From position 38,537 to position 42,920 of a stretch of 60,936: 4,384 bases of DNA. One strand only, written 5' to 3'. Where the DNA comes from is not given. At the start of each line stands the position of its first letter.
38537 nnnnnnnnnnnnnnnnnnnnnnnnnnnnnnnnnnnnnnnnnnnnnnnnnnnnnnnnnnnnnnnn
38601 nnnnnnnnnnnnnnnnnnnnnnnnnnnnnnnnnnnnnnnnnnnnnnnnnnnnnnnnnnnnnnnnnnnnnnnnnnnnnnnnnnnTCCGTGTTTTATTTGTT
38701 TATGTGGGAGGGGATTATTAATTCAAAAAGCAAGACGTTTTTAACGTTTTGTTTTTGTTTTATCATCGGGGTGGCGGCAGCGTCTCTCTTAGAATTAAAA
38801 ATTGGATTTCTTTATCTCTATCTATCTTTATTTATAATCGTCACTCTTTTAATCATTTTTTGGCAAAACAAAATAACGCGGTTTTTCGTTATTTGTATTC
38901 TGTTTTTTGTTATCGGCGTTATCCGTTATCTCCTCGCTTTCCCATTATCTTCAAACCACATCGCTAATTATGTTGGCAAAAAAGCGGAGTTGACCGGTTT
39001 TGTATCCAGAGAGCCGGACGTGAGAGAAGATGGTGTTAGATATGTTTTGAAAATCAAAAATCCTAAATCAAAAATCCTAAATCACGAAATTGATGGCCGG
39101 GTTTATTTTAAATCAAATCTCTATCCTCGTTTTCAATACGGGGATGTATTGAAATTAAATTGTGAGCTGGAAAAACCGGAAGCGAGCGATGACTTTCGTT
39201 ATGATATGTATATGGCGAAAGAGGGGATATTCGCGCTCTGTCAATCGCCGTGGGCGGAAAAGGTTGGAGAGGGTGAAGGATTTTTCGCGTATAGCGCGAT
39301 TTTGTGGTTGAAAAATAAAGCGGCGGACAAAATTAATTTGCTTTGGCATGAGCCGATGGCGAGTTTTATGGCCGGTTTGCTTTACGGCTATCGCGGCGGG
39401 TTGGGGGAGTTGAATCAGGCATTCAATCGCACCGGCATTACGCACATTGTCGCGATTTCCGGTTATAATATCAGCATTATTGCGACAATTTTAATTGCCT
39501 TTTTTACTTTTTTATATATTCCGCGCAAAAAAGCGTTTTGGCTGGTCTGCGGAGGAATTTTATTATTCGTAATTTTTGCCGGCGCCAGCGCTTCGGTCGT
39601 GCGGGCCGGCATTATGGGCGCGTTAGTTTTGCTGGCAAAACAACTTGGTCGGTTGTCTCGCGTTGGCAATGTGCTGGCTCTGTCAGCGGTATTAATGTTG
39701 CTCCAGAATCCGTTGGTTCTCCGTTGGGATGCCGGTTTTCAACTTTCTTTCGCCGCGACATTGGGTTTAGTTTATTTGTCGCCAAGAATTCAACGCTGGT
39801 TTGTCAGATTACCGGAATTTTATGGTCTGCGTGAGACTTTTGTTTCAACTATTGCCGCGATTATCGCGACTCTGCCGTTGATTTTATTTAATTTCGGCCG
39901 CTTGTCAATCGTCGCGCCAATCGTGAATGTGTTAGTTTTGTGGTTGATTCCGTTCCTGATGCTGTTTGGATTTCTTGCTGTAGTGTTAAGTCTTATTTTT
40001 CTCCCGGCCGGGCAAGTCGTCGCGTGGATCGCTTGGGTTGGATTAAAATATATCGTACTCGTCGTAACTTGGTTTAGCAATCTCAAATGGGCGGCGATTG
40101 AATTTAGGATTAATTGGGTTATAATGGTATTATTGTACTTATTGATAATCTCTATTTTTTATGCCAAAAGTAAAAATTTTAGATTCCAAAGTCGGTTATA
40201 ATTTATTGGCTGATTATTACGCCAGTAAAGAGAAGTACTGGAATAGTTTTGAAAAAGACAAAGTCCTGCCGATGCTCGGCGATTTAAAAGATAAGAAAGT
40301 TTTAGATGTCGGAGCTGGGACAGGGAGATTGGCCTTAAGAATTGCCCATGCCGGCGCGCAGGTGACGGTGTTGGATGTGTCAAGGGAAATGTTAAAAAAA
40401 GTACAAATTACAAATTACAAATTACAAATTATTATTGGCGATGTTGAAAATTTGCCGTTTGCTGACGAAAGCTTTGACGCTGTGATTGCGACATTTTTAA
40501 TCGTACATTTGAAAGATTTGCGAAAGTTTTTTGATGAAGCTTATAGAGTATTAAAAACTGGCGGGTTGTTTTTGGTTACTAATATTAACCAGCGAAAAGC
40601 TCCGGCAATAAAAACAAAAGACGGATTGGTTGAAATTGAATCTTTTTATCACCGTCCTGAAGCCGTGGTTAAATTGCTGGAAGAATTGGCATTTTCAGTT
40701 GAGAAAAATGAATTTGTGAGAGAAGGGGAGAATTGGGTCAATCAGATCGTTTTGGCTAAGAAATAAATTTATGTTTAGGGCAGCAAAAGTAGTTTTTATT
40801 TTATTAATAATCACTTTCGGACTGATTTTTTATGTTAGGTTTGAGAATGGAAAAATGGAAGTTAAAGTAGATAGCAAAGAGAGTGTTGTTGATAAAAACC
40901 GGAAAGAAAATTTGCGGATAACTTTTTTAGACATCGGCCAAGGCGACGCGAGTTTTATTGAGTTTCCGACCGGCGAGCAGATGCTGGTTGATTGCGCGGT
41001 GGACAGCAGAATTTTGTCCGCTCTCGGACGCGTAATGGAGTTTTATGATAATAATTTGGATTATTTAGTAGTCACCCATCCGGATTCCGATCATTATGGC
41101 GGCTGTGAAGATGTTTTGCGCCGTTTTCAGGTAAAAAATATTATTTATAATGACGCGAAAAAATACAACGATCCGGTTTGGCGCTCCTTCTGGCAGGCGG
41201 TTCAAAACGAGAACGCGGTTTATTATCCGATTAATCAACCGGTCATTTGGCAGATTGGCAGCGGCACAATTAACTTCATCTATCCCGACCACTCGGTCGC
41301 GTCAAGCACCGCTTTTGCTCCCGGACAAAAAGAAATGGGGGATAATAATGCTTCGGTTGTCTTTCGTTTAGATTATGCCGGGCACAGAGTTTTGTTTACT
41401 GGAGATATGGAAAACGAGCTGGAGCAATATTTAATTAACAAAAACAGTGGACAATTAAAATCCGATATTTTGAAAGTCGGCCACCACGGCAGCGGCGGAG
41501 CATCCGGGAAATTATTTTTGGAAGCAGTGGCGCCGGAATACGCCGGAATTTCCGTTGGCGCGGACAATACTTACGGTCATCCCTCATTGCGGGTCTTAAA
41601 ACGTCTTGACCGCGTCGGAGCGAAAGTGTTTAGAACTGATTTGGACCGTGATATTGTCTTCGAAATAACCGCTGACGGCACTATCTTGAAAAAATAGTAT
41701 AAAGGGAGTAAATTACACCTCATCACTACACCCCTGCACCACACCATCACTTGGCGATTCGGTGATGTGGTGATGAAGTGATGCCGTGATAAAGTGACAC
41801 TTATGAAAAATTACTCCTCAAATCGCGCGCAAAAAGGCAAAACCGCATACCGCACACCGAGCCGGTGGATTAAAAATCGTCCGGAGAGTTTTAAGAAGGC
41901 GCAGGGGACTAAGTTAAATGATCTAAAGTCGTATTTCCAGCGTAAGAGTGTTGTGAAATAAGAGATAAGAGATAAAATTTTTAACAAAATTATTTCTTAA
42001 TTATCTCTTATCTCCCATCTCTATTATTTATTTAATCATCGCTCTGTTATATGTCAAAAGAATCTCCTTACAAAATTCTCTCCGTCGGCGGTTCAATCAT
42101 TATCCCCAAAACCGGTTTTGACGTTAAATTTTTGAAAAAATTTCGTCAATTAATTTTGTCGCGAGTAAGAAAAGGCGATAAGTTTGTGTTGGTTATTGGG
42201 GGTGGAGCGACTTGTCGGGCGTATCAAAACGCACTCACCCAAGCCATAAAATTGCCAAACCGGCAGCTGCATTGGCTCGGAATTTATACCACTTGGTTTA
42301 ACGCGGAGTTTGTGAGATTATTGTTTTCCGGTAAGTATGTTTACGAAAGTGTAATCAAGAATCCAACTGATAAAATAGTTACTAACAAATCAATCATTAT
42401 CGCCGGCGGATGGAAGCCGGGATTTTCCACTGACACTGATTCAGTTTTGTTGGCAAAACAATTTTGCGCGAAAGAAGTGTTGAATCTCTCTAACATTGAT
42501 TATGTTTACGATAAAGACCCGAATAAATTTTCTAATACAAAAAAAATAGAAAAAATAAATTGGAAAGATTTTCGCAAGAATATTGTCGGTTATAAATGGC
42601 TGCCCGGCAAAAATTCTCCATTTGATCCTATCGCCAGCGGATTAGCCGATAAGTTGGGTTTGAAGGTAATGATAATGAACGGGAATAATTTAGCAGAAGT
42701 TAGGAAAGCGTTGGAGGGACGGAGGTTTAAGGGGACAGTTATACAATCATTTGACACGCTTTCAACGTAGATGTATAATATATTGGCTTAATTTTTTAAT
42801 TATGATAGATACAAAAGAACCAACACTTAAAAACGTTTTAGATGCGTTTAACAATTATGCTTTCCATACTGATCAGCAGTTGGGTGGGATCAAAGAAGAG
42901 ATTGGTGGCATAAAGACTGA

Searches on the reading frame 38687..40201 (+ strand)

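Call 30: search_protein_families(library=pfam, proteins=[window:38687-40201:+], max_evalue=0.00001)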
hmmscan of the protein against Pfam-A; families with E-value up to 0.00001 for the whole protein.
window:38687-40201:+ (504 aa): 2 families
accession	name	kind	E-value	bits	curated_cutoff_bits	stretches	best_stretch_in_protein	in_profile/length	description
PF03772.21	Competence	-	3.5e-51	174.6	23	1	231-494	1-267/270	Competence protein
PF13567.11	DUF4131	-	6.3e-21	75.2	31.6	1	42-185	6-157/165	Domain of unknown function (DUF4131)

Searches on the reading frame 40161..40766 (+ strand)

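Call 30: search_protein_families(library=pfam, proteins=[window:40161-40766:+], max_evalue=0.00001)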
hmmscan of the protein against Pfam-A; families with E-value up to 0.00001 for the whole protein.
window:40161-40766:+ (201 aa): 13 families
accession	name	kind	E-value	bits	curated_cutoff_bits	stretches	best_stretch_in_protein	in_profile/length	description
PF08241.18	Methyltransf_11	-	3.3e-26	92.2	21.2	1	48-138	1-94/95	Methyltransferase domain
PF13649.12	Methyltransf_25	-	7.1e-24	84.8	27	1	47-135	1-97/97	Methyltransferase domain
PF13847.12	Methyltransf_31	-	1.8e-19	70.3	27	1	43-149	3-120/145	Methyltransferase domain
PF01209.24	Ubie_methyltran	-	1.4e-17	64.3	20.1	1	32-151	36-163/233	ubiE/COQ5 methyltransferase family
PF08242.18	Methyltransf_12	-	1.7e-15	58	30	1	48-137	1-98/98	Methyltransferase domain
PF13489.12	Methyltransf_23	-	1.1e-14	55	27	1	33-146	11-123/164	Methyltransferase domain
PF05148.21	Methyltransf_8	-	2.5e-11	44.3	27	1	15-146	43-163/219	Hypothetical methyltransferase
PF02353.26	CMAS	-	3.7e-08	33.5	27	1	44-152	63-177/273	Mycolic acid cyclopropane synthetase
PF05175.20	MTS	-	1.1e-07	32.1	23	1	38-153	26-153/170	Methyltransferase small domain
PF08003.17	Methyltransf_9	-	3.6e-07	29.9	23.8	1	27-140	98-219/315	Protein of unknown function (DUF1698)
PF06325.19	PrmA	-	1.6e-06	28.2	22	1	42-152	160-271/296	Ribosomal protein L11 methyltransferase (PrmA)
PF03848.20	TehB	-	2.6e-06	27.4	20.4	1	18-139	7-132/193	Tellurite resistance protein TehB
PF05219.18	DREV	-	3.1e-06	27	26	1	40-135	91-182/265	DREV methyltransferase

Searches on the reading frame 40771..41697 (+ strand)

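Call 31: search_protein_families(library=pfam, proteins=[window:40771-41697:+], max_evalue=0.00001)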
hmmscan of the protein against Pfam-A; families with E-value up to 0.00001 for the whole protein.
window:40771-41697:+ (308 aa): 2 families
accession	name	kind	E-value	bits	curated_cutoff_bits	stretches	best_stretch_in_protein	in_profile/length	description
PF00753.33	Lactamase_B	-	3e-15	57.1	22.7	1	55-145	3-93/196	Metallo-beta-lactamase superfamily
PF12706.13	Lactamase_B_2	-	2.6e-06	27.6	27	1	71-214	3-144/200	Beta-lactamase superfamily domain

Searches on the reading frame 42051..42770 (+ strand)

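Call 31: search_protein_families(library=pfam, proteins=[window:42051-42770:+], max_evalue=0.00001)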
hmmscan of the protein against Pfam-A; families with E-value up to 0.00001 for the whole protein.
window:42051-42770:+ (239 aa): 1 family
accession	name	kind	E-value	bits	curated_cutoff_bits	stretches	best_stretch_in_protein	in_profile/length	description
PF00696.33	AA_kinase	-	2.2e-20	73.8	24.9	1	9-210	4-234/234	Amino acid kinase family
